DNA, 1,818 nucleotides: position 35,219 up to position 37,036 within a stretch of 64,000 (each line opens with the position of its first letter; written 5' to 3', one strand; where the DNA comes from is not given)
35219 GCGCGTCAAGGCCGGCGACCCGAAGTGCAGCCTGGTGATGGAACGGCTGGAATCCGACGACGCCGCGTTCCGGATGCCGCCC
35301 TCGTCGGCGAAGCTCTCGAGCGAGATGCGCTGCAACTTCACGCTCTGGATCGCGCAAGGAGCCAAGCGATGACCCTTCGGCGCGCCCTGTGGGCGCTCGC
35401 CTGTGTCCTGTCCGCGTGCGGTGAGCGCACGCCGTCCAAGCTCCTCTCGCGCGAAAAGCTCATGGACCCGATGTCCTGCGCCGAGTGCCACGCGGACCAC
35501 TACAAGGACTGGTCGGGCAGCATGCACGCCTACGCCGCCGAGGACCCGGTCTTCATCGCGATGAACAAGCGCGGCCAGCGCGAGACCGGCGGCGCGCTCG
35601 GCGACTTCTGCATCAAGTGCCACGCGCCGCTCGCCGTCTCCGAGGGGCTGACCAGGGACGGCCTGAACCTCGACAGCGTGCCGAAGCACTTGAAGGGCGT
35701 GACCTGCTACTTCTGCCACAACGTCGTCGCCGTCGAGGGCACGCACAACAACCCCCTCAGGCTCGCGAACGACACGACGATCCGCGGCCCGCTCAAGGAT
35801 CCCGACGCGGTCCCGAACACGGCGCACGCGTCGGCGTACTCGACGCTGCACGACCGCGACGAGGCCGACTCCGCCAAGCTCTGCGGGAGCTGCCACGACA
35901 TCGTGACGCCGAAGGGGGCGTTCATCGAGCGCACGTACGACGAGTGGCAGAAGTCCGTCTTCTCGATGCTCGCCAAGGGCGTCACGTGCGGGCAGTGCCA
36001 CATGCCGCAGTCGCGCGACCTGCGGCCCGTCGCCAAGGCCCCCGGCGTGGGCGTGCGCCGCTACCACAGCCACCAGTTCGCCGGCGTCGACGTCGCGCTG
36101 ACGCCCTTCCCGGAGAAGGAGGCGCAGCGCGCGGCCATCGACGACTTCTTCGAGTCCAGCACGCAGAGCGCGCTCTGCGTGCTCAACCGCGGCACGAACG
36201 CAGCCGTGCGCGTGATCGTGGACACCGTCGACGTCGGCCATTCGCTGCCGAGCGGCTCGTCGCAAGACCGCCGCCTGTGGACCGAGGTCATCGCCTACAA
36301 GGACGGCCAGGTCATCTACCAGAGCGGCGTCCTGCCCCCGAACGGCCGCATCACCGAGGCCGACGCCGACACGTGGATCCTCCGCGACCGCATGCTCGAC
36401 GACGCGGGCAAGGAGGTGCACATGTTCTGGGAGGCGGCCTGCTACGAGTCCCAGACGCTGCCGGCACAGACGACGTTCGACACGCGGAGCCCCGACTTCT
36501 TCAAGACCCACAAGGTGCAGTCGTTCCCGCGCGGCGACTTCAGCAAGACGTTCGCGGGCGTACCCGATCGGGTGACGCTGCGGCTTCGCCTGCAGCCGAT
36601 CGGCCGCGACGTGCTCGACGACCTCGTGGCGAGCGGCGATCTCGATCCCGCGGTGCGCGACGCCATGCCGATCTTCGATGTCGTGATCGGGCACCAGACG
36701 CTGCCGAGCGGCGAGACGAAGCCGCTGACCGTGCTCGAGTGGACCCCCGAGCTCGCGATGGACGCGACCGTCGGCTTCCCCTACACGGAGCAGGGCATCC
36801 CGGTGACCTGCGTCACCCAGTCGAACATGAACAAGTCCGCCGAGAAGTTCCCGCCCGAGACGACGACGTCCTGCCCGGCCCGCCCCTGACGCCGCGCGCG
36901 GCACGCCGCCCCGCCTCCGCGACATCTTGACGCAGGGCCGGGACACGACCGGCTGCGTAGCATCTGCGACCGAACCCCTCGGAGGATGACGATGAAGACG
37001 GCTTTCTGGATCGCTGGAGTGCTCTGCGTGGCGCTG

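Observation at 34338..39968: Eight-gene copper/haem envelope island inserted between murG and murC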

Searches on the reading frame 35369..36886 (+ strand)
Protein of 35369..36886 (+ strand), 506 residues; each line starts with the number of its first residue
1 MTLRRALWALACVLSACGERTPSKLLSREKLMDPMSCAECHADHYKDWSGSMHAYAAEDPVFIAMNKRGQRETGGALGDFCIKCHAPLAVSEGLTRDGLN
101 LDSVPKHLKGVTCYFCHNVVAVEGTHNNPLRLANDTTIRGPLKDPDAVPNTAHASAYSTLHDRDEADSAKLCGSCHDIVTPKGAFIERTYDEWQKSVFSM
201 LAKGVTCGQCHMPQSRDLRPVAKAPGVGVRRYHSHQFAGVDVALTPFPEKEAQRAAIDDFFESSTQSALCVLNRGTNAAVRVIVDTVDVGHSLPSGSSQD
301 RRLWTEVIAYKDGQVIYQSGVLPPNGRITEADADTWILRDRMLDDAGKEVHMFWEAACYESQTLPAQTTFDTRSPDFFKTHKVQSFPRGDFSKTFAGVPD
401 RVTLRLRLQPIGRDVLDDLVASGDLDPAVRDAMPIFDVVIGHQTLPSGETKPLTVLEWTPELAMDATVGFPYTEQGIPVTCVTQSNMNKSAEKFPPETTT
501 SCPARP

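Call 6: search_protein_families(library=pfam, max_evalue=0.1, proteins=[window:35369-36886:+])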
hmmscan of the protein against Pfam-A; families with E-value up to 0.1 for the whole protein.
window:35369-36886:+ (506 aa): 7 families
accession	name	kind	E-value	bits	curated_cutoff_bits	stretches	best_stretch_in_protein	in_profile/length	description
PF13435.11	Cytochrome_C554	-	7.8e-11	43.2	20.8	1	36-117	1-83/84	Cytochrome c554 and c-prime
PF14537.11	Cytochrom_c3_2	-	4.2e-07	30.8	25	1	35-119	7-66/79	Cytochrome c3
PF22113.1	Mtrc-MtrF_II-IV_dom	-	8.2e-06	25.9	30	1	34-121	81-170/176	Outer membrane cytochrome MtrC/MtrF-like, domains II/IV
PF02335.20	Cytochrom_C552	-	8.4e-06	25.4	24.1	1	45-176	56-175/438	Cytochrome c552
PF14522.11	Cytochrome_C7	-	1.1e-05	25.6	24.8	0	106-211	7-66/67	Cytochrome c7 and related cytochrome c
PF09699.15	Paired_CXXCH_1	-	0.00029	20.9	20.6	0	152-177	15-37/41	Doubled CXXCH motif (Paired_CXXCH_1)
PF03264.19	Cytochrom_NNT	-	0.00069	19.8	24.1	1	165-216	32-77/174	NapC/NirT cytochrome c family, N-terminal region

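Call 7: search_protein_families(library=ncbifam, max_evalue=0.1, proteins=[window:35369-36886:+])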
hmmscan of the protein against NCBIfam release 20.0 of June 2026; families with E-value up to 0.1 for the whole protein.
window:35369-36886:+ (506 aa): 8 families
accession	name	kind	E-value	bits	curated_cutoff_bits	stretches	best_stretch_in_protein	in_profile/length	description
NF041198.1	UshA_like_PCGU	equivalog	1.3e-12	47.1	275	2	30-118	404-480/519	UshA-like (seleno)protein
TIGR03153.1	cytochr_NrfH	equivalog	1.4e-07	31.7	134.2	1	166-223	25-71/138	cytochrome c nitrite reductase small subunit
NF040886.1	cyt_C_like_Sec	equivalog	5e-07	28.7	250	2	111-319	155-338/423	multiheme c-type cytochrome (seleno)protein ExtKL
TIGR03146.1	cyt_nit_nrfB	equivalog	0.00023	21.5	166.6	0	166-237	8-69/145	cytochrome c nitrite reductase pentaheme subunit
TIGR04257.1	nanowire_3heme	domain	0.00049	20.2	40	0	170-212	24-59/75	c(7)-type cytochrome triheme domain-containing protein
TIGR04315.1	octaheme_Shew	subfamily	0.0012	18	375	1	34-118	187-251/440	tetrathionate reductase family octaheme c-type cytochrome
NF008659.0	PRK11659.1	equivalog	0.004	16.9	184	0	160-223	37-94/188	cytochrome c nitrite reductase pentaheme subunit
TIGR03508.1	decahem_SO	subfamily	0.053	13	192.2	0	36-211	72-248/258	DmsE family decaheme c-type cytochrome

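Call 8: find_homologous_proteins(query=window:35369-36886:+)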
Query window:35369-36886:+ (506 aa): 3470 proteins with E <= 0.001 among 8000 candidates; the best 120 are listed.
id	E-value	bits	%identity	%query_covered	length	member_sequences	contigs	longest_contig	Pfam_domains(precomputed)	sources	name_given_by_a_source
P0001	0.0e+0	1189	100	100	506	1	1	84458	PF14537.12,PF13435.12,PF02335.21,PF14522.12,PF22113.2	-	-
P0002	0.0e+0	1012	84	100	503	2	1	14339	PF14537.12,PF13435.12,PF14522.12,PF22113.2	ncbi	-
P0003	6.8e-277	937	80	98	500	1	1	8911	PF14537.12,PF13435.12,PF14522.12,PF22113.2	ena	-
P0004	1.6e-188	646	60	99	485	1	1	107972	PF13435.12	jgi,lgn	-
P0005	4.7e-185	634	59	94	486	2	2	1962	PF13435.12,PF03264.20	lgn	-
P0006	4.4e-183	628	58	98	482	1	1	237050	PF13435.12,PF14522.12,PF22113.2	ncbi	-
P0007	2.3e-178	612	58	94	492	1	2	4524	PF14537.12,PF13435.12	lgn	-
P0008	1.1e-177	610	56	98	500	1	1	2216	PF14537.12,PF13435.12,PF22113.2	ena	-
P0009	1.1e-174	600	57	95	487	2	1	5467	PF13435.12,PF22113.2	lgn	-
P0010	2.2e-174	599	56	99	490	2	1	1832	PF13435.12,PF22113.2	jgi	jgi:hypothetical protein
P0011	3.4e-174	599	56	96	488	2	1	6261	PF13435.12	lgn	-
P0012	1.6e-173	596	57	98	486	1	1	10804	PF14537.12,PF13435.12,PF02335.21,PF14522.12,PF22113.2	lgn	-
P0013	2.0e-173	596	55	99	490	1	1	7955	PF14537.12,PF13435.12,PF14522.12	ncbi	-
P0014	5.2e-173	595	54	96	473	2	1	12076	PF13435.12,PF14522.12,PF22113.2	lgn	-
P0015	9.9e-173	594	55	98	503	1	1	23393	PF13435.12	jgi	jgi:hypothetical protein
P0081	3.6e-160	552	51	98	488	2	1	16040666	PF14537.12,PF13435.12,PF14522.12,PF22113.2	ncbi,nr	ncbi:cytochrome c family protein [Minicystis rosea]|nr:cytochrome c family protein [Minicystis rosea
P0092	2.4e-159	550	53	96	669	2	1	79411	PF14537.12,PF13435.12,PF14522.12,PF13115.12,PF22113.2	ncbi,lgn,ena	-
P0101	1.2e-158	547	53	99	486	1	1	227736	PF13435.12,PF22113.2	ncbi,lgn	-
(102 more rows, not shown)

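Call 9: find_encoding_contigs(protein=P0081, flank=8000, max_places=2)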
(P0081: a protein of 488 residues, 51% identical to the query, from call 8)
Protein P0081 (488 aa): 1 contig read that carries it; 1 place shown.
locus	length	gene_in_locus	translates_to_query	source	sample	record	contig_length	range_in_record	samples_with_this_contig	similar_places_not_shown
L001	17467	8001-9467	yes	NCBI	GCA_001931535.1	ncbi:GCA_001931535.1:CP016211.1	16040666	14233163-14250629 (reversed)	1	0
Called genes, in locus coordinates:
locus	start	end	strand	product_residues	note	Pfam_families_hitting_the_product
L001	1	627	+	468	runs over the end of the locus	PF07690:MFS_1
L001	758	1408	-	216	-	-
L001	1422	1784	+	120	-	-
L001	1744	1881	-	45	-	-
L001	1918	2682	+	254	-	PF00440:TetR_N (weak), PF02909:TetR_C_1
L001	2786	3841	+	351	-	PF00561:Abhydrolase_1, PF12146:Hydrolase_4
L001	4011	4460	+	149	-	PF12680:SnoaL_2 (weak), PF14534:DUF4440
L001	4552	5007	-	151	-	-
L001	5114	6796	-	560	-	PF00924:MS_channel_2nd, PF00027:cNMP_binding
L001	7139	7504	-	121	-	PF13442:Cytochrome_CBB3 (weak)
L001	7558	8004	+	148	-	PF07635:PSCyt1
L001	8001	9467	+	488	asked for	PF14522:Cytochrome_C7 (faint), PF14537:Cytochrom_c3_2 (faint), PF22113:Mtrc-MtrF_II-IV_dom (faint), PF13435:Cytochrome_C554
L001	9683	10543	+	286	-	-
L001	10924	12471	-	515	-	-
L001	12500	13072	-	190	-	-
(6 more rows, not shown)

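Call 10: find_encoding_contigs(protein=P0092, flank=8000, max_places=2)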
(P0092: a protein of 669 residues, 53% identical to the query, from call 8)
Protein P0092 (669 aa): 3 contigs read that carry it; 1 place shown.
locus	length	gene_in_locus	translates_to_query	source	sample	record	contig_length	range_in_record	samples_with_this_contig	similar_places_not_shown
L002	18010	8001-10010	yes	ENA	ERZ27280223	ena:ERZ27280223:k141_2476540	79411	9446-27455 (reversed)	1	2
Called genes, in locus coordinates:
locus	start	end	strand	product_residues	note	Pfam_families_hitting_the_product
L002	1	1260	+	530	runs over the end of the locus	-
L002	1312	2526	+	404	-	PF00389:2-Hacid_dh, PF02826:2-Hacid_dh_C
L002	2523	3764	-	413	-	-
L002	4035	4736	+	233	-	PF00072:Response_reg, PF00486:Trans_reg_C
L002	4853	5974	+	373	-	PF00989:PAS, PF08448:PAS_4 (faint), PF00512:HisKA, PF13581:HATPase_c_2 (weak), PF02518:HATPase_c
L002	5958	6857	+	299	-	PF00753:Lactamase_B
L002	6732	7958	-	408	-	PF13506:Glyco_transf_21, PF13641:Glyco_tranf_2_3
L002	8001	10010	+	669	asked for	PF14522:Cytochrome_C7 (faint), PF14537:Cytochrom_c3_2 (faint), PF22113:Mtrc-MtrF_II-IV_dom (faint), PF13435:Cytochrome_C554, PF13115:YtkA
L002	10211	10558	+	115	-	-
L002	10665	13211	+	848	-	-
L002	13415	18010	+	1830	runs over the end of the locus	PF03534:SpvB (faint), PF05593:RHS_repeat (faint), PF25023:TEN_YD-shell (weak)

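Call 12: find_related_loci(query=A1, collection=genome_contigs, flank=10000)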
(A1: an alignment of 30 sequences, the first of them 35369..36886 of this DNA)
Query A1 (506 aa) in genome_contigs; peptide patterns used: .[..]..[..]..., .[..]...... (x = any residue, [..] = any of these).
599 stretches matched a pattern (row limit reached: there are more); 559 encode a relative of the query (tblastn E <= 1e-3); the best 80 are kept; 80 distinct loci.
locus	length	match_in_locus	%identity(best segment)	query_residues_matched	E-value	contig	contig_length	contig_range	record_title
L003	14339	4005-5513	84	1-506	0e+0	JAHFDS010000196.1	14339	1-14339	MAG: Myxococcales bacterium isolate nzgw250 NODE_2699_length_14340_cov_4.653562, whole genome shotgun sequence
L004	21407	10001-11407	55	9-495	4e-175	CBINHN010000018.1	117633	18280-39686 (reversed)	MAG TPA_asm: uncultured Sorangium sp. isolate SRR16817064_binner13_Refined_26 genome assembly, contig: ERZ27394172.52, w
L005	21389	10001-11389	56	20-502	1e-171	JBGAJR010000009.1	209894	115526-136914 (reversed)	MAG: Polyangiaceae bacterium isolate MAG_AAO_H125.41 AAOH125-41_opera_contig_301, whole genome shotgun sequence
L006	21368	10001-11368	55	26-502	3e-171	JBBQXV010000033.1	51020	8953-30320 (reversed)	MAG: Polyangiales bacterium isolate Co_metawrap_2134 Cmw_2134_k141_26098413_length_51020_cov_10.0000, whole genome shotg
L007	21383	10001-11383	56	16-502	7e-171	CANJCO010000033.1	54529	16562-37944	MAG: Myxococcales bacterium isolate RH-23may17-1049 genome assembly, contig: RH-23may17-C4156, whole genome shotgun sequ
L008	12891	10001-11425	52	7-502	8e-167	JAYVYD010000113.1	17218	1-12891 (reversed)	MAG: Myxococcales bacterium isolate GL85_UP_concoct_158 GL85_UP_concoct_158_112, whole genome shotgun sequence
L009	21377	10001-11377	54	26-502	3e-166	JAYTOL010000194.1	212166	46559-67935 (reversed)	MAG: Deltaproteobacteria bacterium isolate GFS_4088 GFS_4088_193, whole genome shotgun sequence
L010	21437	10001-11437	51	9-506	6e-165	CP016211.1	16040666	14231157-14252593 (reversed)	Minicystis rosea strain DSM 24000 chromosome, complete genome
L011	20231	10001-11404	52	16-505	9e-165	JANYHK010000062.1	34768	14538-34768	MAG: Myxococcales bacterium isolate GL140_1_metabinner_44 GL140_1_k141_1495504, whole genome shotgun sequence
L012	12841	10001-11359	54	26-502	2e-164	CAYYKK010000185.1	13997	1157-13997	MAG TPA_asm: uncultured Polyangiaceae bacterium isolate binchicken_co284_169 genome assembly, contig: NODE_4339_length_1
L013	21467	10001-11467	53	1-506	2e-164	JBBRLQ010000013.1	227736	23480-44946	MAG: Polyangiales bacterium isolate La1_maxbin2.053 LA1C_X2.053_k141_3149169L_227736_cov_17.4383, whole genome shotgun s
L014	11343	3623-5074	51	3-502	1e-163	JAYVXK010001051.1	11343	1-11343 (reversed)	MAG: Myxococcales bacterium isolate GL85_DN_concoct_3 GL85_DN_concoct_3_1050, whole genome shotgun sequence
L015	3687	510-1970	51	1-502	5e-169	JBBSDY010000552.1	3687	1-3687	MAG: Polyangiales bacterium isolate LS1_sbin.28 LS1_sbin.28_K_774215_L_3687_cov_10.0000, whole genome shotgun sequence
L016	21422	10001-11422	53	27-502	7e-162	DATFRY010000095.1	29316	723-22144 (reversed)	MAG TPA_asm: Kofleriaceae bacterium isolate SMAG_U9370 k141_4209271, whole genome shotgun sequence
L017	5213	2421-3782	54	26-502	4e-163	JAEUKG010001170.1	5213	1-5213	MAG: Myxococcales bacterium isolate new MAG-89 k141_1817379, whole genome shotgun sequence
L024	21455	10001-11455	51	3-493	2e-157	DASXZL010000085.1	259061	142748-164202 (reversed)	MAG TPA_asm: Polyangiaceae bacterium isolate SMAG_U4850 k141_4212605, whole genome shotgun sequence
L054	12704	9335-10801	48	1-502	7e-148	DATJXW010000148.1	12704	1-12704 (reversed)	MAG TPA_asm: Polyangiaceae bacterium isolate SMAG_U15136 k141_641859, whole genome shotgun sequence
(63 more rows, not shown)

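Call 18: search_solved_structures(query=A1, max_evalue=1, show_alignments=2)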
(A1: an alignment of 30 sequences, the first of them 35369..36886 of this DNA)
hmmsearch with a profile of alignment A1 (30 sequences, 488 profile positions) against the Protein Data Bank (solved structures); distinct sequences matched with E-value up to 1: 4.
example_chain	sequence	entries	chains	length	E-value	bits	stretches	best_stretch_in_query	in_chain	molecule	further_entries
5ze8_A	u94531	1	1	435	1.6e-13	53.4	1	37-133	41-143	cytochrome c552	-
9wt9_A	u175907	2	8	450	1.7e-06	30.2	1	22-59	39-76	Cytochrome c,Multiheme cytochrome c selenoprotein mutant (MccSep U325A) | Cytochrome c,Multiheme cytochrome c selenoprotein (MccSep)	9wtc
9wt8_A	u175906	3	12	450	6e-06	28.4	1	22-59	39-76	Cytochrome c,Multiheme cytochrome c selenoprotein (MccSep)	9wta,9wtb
4rkm_A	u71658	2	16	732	0.13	14.1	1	32-59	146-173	MccA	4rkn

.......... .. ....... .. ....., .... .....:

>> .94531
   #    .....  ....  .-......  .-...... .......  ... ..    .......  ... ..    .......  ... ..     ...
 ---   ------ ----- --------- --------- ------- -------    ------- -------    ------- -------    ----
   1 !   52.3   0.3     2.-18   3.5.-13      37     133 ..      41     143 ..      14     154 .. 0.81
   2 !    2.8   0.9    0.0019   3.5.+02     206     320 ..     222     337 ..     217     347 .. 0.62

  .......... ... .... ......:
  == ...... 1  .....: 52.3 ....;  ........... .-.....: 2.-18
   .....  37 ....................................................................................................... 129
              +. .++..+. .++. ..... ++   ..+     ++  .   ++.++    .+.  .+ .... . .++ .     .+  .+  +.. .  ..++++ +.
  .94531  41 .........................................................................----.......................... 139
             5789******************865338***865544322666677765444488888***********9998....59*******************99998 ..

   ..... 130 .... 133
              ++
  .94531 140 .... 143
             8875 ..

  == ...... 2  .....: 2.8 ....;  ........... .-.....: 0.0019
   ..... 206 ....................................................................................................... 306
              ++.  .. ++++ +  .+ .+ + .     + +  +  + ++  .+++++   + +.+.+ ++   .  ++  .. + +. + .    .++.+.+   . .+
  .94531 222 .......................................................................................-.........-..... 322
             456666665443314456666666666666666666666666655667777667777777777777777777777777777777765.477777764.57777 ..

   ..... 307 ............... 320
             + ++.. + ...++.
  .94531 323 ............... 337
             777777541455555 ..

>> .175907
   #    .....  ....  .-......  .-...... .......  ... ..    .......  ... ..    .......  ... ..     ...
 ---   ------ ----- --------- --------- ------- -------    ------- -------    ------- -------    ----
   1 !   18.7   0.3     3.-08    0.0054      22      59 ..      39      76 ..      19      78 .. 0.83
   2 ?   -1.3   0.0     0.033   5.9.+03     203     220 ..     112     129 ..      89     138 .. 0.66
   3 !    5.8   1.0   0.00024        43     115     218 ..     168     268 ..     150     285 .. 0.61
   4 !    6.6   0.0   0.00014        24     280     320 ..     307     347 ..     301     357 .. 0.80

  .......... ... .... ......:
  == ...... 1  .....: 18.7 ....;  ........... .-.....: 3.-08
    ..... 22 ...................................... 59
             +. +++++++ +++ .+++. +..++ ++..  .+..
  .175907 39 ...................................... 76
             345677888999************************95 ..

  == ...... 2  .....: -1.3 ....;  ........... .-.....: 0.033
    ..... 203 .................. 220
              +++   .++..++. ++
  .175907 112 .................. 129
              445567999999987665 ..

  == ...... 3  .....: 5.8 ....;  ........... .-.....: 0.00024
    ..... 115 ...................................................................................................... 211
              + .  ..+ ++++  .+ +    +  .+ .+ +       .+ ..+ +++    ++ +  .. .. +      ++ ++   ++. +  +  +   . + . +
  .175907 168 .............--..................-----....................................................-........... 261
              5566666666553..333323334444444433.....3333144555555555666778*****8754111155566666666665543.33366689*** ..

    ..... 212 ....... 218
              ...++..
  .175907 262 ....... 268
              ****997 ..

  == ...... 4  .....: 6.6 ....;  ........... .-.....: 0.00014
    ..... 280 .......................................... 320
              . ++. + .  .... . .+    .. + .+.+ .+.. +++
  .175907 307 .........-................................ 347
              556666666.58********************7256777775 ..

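Call 24: find_encoding_contigs(protein=P0001, flank=10000, max_places=2)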
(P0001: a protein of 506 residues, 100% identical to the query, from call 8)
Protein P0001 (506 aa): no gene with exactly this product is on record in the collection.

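Call 25: find_encoding_contigs(protein=P0002, flank=10000, max_places=2)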
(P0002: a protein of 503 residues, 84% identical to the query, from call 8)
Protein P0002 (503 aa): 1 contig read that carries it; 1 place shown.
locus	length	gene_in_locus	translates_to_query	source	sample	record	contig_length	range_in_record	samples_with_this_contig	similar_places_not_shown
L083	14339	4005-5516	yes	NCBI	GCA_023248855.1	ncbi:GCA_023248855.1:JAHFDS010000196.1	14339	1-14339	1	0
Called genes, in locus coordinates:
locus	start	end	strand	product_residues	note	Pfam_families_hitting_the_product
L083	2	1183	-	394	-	?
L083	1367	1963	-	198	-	PF02777:Sod_Fe_C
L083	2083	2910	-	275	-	PF01553:Acyltransferase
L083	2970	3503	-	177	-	PF13115:YtkA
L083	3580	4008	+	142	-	PF07635:PSCyt1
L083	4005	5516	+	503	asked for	PF14522:Cytochrome_C7 (faint), PF14537:Cytochrom_c3_2 (faint), PF22113:Mtrc-MtrF_II-IV_dom (faint), PF13435:Cytochrome_C554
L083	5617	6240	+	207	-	-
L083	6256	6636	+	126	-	-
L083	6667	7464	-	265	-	-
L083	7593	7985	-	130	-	PF13115:YtkA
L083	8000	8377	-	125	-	PF13473:Cupredoxin_1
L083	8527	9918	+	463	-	PF01225:Mur_ligase, PF08245:Mur_ligase_M, PF02875:Mur_ligase_C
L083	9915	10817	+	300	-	PF01565:FAD_binding_4, PF02873:MurB_C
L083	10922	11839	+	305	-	PF01820:Dala_Dala_lig_N, PF07478:Dala_Dala_lig_C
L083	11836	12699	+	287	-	PF08478:POTRA_1, PF03799:FtsQ_DivIB_C (weak)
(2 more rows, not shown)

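Call 30: predict_structure(alignment_id=A1)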
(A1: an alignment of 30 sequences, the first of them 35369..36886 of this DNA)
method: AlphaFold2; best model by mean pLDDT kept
length: 506 residues; sequences in the alignment: 30
mean_pLDDT: 83.4   pTM: 0.82
mean pLDDT of the five models: 83.4, 80.1, 79.5, 77.0, 76.3
residues with pLDDT >= 90: 212; 70-90: 224; 50-70: 36; < 50: 34
segments of 3 or more residues with pLDDT < 50: 1-10, 12-22, 202-205, 290-292, 503-506
pLDDT, mean of each block of 10 residues (from residue 1): 44 45 77 91 88 85 94 94 92 95 92 91 87 91 80 89 82 79 78 71 53 79 82 74 71 80 86 96 76 59 94 98 88 88 88 87 75 76 91 95 94 92 95 89 90 95 96 94 90 75 46
secondary structure, 60 per line:
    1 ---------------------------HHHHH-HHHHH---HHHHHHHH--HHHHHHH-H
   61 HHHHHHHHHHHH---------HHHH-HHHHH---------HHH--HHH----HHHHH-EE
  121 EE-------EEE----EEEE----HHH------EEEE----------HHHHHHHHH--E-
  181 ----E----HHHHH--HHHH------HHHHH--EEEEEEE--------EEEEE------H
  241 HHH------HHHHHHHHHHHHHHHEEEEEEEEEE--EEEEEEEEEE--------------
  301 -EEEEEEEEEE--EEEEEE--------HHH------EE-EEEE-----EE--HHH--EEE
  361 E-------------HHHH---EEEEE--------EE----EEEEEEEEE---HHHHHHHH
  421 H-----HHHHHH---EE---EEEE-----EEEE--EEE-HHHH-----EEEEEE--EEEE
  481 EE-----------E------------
elements in order: H28-32 H34-38 H42-49 H52-58 H60-72 H82-85 H87-91 H113-117 E119-122 E130-132 E137-140 E154-157 H168-176 H190-194 H197-200 H207-211 E214-220 E229-233 H240-243 H250-264 E265-274 E277-286 E302-311 E314-319 E340-343 E358-361 H375-378 E382-386 E401-409 H413-421 H427-432 E441-444 E450-453 E456-458 H460-463 E469-474 E477-482
